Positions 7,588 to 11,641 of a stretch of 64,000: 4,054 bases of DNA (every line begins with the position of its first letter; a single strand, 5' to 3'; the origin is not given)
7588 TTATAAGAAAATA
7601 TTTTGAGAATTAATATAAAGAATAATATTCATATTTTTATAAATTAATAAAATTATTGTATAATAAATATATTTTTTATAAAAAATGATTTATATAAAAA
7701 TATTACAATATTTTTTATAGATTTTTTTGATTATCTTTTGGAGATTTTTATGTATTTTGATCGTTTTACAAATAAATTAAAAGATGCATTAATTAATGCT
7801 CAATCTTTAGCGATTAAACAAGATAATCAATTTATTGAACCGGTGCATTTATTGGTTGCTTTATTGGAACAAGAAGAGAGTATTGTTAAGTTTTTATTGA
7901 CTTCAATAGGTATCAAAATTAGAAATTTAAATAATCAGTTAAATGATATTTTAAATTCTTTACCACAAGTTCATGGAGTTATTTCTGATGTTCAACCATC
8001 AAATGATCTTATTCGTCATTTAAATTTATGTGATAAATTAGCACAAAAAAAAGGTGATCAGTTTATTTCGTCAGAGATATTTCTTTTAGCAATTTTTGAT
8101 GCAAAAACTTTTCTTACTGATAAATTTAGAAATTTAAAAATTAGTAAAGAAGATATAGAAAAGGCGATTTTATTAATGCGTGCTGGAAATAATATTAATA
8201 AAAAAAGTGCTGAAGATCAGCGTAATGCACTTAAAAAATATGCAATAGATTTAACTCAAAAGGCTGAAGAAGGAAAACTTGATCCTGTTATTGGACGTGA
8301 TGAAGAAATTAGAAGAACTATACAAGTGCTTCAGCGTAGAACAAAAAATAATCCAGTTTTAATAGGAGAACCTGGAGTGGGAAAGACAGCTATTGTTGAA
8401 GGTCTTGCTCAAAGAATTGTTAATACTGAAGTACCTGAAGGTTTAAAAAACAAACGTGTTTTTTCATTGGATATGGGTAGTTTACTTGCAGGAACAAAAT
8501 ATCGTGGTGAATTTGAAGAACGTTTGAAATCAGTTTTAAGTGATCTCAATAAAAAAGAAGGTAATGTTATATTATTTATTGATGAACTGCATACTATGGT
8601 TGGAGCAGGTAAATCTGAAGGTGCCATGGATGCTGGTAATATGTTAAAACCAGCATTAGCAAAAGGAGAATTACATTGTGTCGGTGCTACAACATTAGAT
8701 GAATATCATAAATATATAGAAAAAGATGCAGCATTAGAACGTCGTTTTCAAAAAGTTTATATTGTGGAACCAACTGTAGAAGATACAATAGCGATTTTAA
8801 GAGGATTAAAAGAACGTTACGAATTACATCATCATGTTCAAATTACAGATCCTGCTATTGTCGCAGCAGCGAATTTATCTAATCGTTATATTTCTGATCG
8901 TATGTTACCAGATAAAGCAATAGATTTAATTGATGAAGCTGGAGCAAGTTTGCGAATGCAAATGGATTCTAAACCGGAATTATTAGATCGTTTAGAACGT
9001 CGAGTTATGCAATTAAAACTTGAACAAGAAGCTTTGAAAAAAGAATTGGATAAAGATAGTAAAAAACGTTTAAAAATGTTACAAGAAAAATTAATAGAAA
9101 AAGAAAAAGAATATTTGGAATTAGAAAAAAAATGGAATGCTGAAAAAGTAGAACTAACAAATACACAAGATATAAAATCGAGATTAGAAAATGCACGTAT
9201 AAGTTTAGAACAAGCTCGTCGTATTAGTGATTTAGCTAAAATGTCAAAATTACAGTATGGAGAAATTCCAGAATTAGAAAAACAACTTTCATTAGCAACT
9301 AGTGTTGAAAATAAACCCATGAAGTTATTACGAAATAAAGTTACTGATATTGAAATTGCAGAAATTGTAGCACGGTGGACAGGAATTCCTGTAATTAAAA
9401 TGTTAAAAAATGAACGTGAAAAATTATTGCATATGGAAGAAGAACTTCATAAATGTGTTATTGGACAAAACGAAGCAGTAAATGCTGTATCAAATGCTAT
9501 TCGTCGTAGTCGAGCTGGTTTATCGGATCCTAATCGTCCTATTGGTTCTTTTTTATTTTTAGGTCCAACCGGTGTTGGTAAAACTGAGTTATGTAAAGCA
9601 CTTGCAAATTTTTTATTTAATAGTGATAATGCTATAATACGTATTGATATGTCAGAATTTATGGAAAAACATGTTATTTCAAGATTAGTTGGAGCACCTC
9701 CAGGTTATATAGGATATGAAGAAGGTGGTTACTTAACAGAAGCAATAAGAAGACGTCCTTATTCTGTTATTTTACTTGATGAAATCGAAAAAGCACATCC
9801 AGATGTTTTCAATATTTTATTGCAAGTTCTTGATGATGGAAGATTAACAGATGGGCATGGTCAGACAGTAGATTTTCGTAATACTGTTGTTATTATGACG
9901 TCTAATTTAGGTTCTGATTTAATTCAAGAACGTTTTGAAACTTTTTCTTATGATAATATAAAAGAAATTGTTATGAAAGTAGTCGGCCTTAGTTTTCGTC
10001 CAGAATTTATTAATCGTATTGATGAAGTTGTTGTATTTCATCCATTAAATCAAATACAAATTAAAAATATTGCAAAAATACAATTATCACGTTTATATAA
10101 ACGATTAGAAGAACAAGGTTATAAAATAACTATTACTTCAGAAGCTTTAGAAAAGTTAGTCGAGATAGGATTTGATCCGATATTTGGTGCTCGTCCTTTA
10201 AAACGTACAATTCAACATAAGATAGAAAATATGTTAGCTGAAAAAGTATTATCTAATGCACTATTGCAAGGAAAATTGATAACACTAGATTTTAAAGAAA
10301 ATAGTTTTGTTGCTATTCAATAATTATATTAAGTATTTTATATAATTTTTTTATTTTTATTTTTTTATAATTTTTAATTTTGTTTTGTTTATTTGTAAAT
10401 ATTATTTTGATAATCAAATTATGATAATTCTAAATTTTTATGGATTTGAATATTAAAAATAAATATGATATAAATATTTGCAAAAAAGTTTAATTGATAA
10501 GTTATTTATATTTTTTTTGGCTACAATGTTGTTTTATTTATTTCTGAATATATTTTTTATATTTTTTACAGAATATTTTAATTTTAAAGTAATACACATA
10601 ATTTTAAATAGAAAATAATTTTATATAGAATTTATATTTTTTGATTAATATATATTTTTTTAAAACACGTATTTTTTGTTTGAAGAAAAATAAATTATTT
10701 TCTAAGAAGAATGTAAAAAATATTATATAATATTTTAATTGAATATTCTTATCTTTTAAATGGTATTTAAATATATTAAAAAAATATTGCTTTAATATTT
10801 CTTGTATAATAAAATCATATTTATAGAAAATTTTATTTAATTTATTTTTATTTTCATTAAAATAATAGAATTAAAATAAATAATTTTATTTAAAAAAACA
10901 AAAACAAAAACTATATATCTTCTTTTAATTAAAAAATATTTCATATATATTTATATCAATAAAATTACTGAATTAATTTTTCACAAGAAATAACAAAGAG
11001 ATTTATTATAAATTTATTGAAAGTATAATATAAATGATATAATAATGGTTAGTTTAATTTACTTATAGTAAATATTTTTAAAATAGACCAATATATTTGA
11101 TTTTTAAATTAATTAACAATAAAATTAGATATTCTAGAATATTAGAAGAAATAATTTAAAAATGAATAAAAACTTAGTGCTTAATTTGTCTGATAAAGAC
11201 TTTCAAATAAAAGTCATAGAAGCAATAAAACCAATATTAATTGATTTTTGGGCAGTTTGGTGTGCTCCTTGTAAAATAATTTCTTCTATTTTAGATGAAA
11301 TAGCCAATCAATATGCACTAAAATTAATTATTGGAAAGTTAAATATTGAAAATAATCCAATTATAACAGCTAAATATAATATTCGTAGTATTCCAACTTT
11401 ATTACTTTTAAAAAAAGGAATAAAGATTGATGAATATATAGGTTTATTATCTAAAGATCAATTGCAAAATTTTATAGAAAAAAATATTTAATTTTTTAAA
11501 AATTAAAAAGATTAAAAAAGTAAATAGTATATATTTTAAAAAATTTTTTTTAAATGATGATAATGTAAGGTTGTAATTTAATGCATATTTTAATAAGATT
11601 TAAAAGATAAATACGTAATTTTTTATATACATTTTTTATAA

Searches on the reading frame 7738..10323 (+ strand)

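Call 24: search_protein_families(library=pfam, proteins=[window:7738-10323:+])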
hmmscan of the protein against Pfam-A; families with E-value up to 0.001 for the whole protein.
window:7738-10323:+ (861 aa): 26 families (the best 25 are shown)
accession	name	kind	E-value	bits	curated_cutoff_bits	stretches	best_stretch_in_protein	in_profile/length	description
PF07724.20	AAA_2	-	2.7e-71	239.4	27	1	600-764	1-166/166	AAA domain (Cdc48 subfamily)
PF17871.7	AAA_lid_9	-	4.1e-35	120.3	22.8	1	346-448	1-103/104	AAA lid domain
PF00004.35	AAA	-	1.5e-27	97.1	21.2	2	207-341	2-127/131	ATPase family associated with various cellular activities (AAA)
PF10431.15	ClpB_D2-small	-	1.7e-23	82.9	21.9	1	770-848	1-79/81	C-terminal, D2-small domain, of ClpB protein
PF02861.25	Clp_N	-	6.5e-19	68.3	20.7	2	21-72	1-52/53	Clp amino terminal domain, pathogenicity island component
PF07728.20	AAA_5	-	8.8e-19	68.3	22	1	605-726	2-125/139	AAA domain (dynein-related subfamily)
PF13191.12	AAA_16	-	5e-13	50.3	32.6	1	184-230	2-51/167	AAA ATPase domain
PF13401.12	AAA_22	-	4.2e-12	46.9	27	1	605-700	8-110/130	AAA domain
PF00158.32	Sigma54_activat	-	8.8e-10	39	20.2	1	604-735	24-156/168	Sigma-54 interaction domain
PF13173.12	AAA_14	-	7.3e-07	29.7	27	0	606-701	6-88/129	AAA domain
PF05621.17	TniB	-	7.7e-07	29.2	22.4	1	196-342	28-184/189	Bacterial TniB protein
PF20720.3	nSTAND3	-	3.9e-06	27.1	27.2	0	202-229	16-43/155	Novel STAND NTPase 3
PF01695.23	IstB_IS21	-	4.5e-06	26.8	24.1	0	201-267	90-152/238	IstB-like ATP binding protein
PF12775.13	AAA_7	-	1.3e-05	25.2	25.8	0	604-645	35-76/181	P-loop containing dynein motor region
PF13238.12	AAA_18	-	1.4e-05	26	29.4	0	608-628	4-23/128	AAA domain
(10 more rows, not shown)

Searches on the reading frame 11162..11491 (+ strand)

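Call 24: search_protein_families(library=pfam, proteins=[window:11162-11491:+])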
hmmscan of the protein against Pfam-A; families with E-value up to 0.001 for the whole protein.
window:11162-11491:+ (109 aa): 3 families
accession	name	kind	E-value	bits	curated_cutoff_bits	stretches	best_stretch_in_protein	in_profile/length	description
PF00085.26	Thioredoxin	-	2.6e-26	92.1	23.5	1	6-107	2-103/103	Thioredoxin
PF13905.12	Thioredoxin_8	-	9.3e-07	29.5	27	0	23-52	2-31/94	Thioredoxin-like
PF13098.12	Thioredoxin_2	-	6.4e-05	23.7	27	0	23-103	6-102/104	Thioredoxin-like domain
